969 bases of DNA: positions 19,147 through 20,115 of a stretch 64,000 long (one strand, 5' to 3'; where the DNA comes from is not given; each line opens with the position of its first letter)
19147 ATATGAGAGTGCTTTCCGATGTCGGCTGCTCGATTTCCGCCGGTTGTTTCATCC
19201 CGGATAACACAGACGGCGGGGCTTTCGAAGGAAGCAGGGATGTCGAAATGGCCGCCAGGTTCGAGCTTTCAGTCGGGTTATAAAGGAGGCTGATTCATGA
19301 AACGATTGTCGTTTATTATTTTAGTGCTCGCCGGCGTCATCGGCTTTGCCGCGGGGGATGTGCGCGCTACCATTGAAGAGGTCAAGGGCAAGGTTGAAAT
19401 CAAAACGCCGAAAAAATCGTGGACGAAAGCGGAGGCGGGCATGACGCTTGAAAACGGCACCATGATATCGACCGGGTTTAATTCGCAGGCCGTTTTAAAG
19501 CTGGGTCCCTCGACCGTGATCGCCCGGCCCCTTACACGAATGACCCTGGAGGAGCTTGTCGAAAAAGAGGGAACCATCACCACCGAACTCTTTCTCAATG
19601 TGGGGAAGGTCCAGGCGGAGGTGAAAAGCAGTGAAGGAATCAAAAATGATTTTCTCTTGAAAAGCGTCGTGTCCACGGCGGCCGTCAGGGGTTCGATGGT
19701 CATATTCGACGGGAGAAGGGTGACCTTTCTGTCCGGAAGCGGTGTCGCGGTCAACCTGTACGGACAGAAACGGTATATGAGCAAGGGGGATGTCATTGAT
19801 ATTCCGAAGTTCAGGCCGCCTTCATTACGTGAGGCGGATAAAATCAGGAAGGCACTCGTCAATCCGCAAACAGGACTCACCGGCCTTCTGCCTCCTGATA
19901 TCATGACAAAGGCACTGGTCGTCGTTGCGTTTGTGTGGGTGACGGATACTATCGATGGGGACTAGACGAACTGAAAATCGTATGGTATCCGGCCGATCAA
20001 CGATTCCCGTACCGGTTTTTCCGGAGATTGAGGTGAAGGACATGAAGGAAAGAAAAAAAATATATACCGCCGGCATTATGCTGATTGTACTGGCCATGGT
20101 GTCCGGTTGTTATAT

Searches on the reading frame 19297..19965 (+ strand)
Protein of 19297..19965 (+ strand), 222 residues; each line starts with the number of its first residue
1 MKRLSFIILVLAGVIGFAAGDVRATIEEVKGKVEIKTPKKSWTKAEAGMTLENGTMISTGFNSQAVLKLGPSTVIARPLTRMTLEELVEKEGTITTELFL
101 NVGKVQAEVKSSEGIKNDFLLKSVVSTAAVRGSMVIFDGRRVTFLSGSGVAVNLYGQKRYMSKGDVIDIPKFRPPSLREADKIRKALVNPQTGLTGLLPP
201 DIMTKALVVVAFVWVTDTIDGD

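Call 71: search_protein_families(library=ncbifam, proteins=[window:19297-19965:+], max_evalue=0.001)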
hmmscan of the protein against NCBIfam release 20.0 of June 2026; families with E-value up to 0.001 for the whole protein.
window:19297-19965:+ (222 aa): 2 families
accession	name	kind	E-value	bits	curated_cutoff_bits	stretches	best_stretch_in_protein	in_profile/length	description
NF047849.1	Lsa33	exception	1.3e-05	24.5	420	1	25-135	31-144/310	surface adhesin Lsa33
NF033682.1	retention_LapA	subfamily_domain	4.8e-05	23.6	50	0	23-72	3-54/145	retention module-containing protein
